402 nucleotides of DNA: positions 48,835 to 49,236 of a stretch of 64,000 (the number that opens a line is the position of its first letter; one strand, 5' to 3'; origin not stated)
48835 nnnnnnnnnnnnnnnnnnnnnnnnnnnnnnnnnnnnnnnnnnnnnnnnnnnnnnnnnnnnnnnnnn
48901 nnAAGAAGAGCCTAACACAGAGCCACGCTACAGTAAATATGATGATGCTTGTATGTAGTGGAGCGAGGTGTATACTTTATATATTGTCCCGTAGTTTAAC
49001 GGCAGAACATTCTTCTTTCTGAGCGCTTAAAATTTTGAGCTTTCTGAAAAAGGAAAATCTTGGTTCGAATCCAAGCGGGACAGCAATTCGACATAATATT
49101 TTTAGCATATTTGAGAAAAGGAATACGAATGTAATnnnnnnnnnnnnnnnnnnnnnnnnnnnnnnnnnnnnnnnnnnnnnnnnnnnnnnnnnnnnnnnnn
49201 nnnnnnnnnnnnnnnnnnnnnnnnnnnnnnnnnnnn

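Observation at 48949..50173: Atypical tRNA-like gene with a 25-nt direct-repeat-flanked insertion, followed by an AT-rich orphan gene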

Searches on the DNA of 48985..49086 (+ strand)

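Call 52: build_rna_model(alignment_id=A2, structure=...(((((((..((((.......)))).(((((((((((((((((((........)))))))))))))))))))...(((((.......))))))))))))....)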
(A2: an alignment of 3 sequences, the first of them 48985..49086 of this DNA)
Model R1 built from alignment A2 (3 sequences, 105 columns); structure: as given.
model positions 102; base pairs 35; branch points 2; effective number of sequences 0.91; information 0.59 bits per position. Calibrated on 0.2 Mb of random sequence (short: E-values are rough).
structure used (alignment columns):
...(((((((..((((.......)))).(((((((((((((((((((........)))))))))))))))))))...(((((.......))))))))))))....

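Call 56: search_with_rna_model(model_id=R1, sources=[window, L002, L003, L004, L005, L006, L007, L008, L009, L010, L011, L012, L013, L014, L015, L016, L017, L018, L019, L020, L021, L022, L023, L024, L025, L026, L027, L028, L029, L030, L031, L032, L033, L034, L035, L036, L037, L038, L039, L040, L041, L165, L166, L167, L168, L169, L170, L171, L172, L048, L055, L059, L062, L141, L076, L146], max_evalue=1)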
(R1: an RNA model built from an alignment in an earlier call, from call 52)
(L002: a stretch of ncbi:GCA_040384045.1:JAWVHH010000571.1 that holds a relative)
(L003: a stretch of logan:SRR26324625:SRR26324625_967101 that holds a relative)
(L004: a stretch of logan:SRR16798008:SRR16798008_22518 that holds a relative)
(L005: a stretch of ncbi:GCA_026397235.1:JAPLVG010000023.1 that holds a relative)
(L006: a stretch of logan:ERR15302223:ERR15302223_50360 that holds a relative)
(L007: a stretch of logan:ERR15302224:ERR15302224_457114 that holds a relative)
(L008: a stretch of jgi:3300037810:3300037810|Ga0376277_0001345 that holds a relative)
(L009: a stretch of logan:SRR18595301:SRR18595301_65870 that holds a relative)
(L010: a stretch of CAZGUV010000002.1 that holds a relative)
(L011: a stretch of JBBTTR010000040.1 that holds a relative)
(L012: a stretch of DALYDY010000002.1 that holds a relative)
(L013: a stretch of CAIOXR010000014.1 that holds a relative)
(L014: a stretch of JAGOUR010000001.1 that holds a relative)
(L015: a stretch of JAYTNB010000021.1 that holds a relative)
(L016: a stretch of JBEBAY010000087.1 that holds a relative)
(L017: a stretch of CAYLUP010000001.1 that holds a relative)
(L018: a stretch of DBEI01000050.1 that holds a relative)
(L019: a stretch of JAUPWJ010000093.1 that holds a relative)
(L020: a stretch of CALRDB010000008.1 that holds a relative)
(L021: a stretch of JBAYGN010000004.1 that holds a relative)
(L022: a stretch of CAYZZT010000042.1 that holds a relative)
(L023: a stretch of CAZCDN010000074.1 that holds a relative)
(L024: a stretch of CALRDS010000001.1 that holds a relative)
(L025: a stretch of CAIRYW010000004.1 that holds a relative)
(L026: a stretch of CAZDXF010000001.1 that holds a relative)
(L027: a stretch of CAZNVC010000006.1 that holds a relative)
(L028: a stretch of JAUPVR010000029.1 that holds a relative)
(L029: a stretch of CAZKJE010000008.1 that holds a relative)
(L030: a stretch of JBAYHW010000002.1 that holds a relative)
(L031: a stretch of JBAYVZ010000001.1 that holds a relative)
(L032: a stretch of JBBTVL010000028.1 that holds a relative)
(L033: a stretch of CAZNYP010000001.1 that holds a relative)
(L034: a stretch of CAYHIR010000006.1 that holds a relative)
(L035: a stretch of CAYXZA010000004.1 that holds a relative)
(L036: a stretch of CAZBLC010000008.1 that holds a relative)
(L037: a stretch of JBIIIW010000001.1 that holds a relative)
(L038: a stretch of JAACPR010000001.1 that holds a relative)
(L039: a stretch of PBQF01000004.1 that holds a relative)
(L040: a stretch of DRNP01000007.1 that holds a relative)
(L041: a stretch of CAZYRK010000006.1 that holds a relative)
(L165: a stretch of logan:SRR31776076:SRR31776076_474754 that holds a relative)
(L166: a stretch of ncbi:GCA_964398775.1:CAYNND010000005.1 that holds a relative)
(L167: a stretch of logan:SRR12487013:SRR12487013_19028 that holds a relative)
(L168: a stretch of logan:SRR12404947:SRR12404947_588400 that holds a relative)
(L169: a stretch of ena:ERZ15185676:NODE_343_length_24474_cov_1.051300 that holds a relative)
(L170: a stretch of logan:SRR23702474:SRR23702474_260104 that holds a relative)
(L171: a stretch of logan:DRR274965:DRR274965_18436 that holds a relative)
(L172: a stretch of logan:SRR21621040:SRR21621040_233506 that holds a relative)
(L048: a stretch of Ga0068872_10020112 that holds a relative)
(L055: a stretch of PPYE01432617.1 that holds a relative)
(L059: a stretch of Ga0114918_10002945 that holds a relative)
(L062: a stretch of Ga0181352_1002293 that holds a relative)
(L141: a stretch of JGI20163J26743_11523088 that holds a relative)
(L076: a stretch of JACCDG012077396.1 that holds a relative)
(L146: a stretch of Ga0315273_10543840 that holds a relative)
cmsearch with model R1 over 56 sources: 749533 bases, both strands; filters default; matches with E-value up to 1: 34.
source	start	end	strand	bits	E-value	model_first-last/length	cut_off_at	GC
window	48985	49086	+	117.7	2.6e-28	1-102/102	no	0.41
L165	3452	3553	-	114.3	2.1e-27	1-102/102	no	0.43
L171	194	291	-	102.6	3e-24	1-102/102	no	0.5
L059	9993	10071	-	46.7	3.7e-09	1-102/102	no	0.49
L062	4235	4308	-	42.7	4.5e-08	1-102/102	no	0.53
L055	6751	6837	+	41.3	1e-07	1-102/102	no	0.56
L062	937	1032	-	40.3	2e-07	1-102/102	no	0.53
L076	1337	1410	+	39.7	2.9e-07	1-102/102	no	0.51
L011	3998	4072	+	39.4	3.3e-07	1-102/102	no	0.55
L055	4879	4949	+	38.6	5.5e-07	1-102/102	no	0.49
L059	3425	3500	-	38.3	6.8e-07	1-102/102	no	0.62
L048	1700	1774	-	37.5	1.1e-06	1-102/102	no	0.47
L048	2580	2653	-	37.1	1.4e-06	1-102/102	no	0.54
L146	970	1042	-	36.7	1.8e-06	1-102/102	no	0.41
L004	4914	4988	+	36.1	2.6e-06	1-102/102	no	0.6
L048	3840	3936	-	35.1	4.9e-06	1-102/102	no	0.49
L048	919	992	-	34.7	6.2e-06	1-102/102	no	0.5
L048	2875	2950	-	34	9.5e-06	1-102/102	no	0.58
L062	4768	4843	-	33.5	1.3e-05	1-102/102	no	0.59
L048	2003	2076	-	32.3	2.9e-05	1-102/102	no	0.62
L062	782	856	-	31.6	4.3e-05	1-102/102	no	0.56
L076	342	417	+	29.3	0.00018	1-102/102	no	0.46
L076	2065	2142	+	28.9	0.00023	1-102/102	no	0.6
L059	4035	4112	-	27.4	0.00059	1-102/102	no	0.56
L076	3420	3493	+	26.2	0.0012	1-102/102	no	0.54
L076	4202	4356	+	26.1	0.0013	1-102/102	no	0.55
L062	6786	6870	-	25.4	0.0021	1-102/102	no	0.54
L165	3456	3557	+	22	0.016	1-102/102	no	0.41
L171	198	295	+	19.7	0.071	1-102/102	no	0.48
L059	9768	9847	-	19.2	0.098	1-102/102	no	0.52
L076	3287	3352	+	17.5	0.28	1-102/102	no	0.55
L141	3144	3210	+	16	0.7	1-102/102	no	0.39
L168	5448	5520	-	15.5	0.95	32-102/102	5'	0.4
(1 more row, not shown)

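Call 73: search_with_rna_model(model_id=R1, sources=[L175, L176, L177, L178, L179, L173, L174], max_evalue=0.01, show_alignments=5)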
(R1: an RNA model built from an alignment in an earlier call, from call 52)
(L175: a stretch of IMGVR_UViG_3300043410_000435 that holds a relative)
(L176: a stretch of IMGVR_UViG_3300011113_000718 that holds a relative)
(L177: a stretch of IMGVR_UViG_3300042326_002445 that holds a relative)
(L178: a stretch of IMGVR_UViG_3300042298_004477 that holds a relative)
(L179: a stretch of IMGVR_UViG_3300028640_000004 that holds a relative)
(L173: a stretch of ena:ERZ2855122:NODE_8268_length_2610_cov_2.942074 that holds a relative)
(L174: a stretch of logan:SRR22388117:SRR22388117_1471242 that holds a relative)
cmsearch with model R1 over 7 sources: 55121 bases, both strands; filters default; matches with E-value up to 0.01: 13.
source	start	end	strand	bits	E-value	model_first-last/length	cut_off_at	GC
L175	4517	4590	-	51.2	1.7e-11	1-102/102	no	0.49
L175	6966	7040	-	49.8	4e-11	1-102/102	no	0.49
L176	4231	4304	+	48.4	9.4e-11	1-102/102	no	0.51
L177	256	329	+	48.4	9.4e-11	1-102/102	no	0.51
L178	7360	7433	-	48.4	9.4e-11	1-102/102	no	0.51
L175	4592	4665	-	43.7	1.7e-09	1-102/102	no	0.45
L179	1112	1186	-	38.6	4.1e-08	1-102/102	no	0.49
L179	5377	5451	+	38.6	4.2e-08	1-102/102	no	0.44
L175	6705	6778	-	36.4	1.6e-07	1-102/102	no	0.42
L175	4820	4896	-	34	7.1e-07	1-102/102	no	0.49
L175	6439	6514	-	33.4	1e-06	1-102/102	no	0.58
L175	5664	5739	-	28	3.1e-05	1-102/102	no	0.47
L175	5740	5813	-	26.3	8.3e-05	1-102/102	no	0.47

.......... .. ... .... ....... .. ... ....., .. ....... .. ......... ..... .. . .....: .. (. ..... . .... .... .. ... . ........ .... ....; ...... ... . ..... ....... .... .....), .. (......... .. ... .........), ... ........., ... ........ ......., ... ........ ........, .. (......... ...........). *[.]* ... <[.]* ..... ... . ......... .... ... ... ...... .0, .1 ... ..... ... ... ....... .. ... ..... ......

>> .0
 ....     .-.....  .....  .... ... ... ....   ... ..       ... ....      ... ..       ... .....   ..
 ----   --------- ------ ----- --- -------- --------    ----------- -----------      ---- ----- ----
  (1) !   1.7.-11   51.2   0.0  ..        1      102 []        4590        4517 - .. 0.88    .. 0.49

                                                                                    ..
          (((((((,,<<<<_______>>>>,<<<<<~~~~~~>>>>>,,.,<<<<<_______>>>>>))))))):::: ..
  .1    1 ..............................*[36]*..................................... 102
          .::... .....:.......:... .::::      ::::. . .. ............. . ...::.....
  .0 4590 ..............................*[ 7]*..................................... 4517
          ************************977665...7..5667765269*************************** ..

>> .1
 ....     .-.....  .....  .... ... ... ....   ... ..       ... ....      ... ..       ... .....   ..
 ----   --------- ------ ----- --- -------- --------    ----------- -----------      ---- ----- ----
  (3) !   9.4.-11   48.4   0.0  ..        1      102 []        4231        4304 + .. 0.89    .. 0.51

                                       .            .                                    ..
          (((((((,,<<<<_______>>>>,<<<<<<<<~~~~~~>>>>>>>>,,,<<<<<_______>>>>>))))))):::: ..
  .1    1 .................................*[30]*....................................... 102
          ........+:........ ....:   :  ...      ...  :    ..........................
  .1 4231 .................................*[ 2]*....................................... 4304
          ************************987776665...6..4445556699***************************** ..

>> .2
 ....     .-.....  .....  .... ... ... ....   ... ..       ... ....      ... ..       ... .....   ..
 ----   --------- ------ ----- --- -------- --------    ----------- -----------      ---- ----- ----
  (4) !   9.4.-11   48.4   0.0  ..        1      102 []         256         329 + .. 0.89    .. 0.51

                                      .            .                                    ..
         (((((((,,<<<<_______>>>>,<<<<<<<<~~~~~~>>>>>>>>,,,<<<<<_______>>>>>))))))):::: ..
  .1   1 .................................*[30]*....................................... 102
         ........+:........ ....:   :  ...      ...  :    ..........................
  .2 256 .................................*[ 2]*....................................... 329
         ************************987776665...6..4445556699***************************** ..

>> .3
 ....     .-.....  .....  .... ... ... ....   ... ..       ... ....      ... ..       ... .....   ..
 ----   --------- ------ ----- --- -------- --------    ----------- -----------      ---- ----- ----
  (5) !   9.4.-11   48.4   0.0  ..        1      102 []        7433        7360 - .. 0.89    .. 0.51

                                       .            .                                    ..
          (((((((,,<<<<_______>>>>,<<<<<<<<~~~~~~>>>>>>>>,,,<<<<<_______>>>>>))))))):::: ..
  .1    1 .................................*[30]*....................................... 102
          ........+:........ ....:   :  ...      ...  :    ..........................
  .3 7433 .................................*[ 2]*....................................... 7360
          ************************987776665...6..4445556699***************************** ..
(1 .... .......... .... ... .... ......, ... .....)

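Call 81: search_with_rna_model(model_id=R1, sources=[L180, L181, L182, L183, L184, L185, L186, L187, L188], max_evalue=0.001, show_alignments=4)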
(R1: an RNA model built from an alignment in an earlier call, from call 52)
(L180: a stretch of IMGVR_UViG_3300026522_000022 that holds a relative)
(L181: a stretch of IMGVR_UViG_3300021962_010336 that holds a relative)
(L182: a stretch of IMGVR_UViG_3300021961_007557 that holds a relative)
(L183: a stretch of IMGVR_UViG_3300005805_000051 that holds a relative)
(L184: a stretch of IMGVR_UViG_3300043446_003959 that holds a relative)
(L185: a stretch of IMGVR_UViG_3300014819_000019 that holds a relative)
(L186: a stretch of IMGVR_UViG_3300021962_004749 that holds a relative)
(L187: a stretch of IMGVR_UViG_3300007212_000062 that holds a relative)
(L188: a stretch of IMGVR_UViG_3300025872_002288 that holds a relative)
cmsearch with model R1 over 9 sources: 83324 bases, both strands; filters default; matches with E-value up to 0.001: 24.
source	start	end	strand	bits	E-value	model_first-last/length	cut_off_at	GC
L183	1699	1790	-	49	9.7e-11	1-102/102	no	0.55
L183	3107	3180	-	43.6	2.8e-09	1-102/102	no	0.54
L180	6110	6201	+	42.8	4.5e-09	1-102/102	no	0.5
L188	10253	10327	-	42.7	4.9e-09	1-102/102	no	0.53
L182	2924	2998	+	42.3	6.1e-09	1-102/102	no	0.51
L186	719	793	+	42.3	6.1e-09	1-102/102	no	0.51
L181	53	127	+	40.8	1.6e-08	1-102/102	no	0.55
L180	8183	8258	+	39.9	2.7e-08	1-102/102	no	0.45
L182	6585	6678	+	37.8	1e-07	1-102/102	no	0.5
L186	4380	4473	+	37.8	1e-07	1-102/102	no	0.5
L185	1932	2025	-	36.1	3e-07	1-102/102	no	0.52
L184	1332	1425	+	35.7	3.8e-07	1-102/102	no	0.51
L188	7554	7647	-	35.7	3.8e-07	1-102/102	no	0.51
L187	2299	2392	+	35.7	3.8e-07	1-102/102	no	0.51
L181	2842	2935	+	35.4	4.5e-07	1-102/102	no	0.51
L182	3053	3127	+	30.9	7.5e-06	1-102/102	no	0.48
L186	848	922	+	30.9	7.5e-06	1-102/102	no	0.48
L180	8107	8181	+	30.8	7.8e-06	1-102/102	no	0.53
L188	10329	10403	-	30.4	1e-05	1-102/102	no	0.49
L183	2921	3006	-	29.2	2.1e-05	1-102/102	no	0.52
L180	5873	5958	+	29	2.4e-05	1-102/102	no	0.53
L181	225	300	+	28.8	2.7e-05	1-102/102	no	0.51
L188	10616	10689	-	27.5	6.2e-05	1-102/102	no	0.49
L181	2502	2580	+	27.3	7e-05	1-102/102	no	0.48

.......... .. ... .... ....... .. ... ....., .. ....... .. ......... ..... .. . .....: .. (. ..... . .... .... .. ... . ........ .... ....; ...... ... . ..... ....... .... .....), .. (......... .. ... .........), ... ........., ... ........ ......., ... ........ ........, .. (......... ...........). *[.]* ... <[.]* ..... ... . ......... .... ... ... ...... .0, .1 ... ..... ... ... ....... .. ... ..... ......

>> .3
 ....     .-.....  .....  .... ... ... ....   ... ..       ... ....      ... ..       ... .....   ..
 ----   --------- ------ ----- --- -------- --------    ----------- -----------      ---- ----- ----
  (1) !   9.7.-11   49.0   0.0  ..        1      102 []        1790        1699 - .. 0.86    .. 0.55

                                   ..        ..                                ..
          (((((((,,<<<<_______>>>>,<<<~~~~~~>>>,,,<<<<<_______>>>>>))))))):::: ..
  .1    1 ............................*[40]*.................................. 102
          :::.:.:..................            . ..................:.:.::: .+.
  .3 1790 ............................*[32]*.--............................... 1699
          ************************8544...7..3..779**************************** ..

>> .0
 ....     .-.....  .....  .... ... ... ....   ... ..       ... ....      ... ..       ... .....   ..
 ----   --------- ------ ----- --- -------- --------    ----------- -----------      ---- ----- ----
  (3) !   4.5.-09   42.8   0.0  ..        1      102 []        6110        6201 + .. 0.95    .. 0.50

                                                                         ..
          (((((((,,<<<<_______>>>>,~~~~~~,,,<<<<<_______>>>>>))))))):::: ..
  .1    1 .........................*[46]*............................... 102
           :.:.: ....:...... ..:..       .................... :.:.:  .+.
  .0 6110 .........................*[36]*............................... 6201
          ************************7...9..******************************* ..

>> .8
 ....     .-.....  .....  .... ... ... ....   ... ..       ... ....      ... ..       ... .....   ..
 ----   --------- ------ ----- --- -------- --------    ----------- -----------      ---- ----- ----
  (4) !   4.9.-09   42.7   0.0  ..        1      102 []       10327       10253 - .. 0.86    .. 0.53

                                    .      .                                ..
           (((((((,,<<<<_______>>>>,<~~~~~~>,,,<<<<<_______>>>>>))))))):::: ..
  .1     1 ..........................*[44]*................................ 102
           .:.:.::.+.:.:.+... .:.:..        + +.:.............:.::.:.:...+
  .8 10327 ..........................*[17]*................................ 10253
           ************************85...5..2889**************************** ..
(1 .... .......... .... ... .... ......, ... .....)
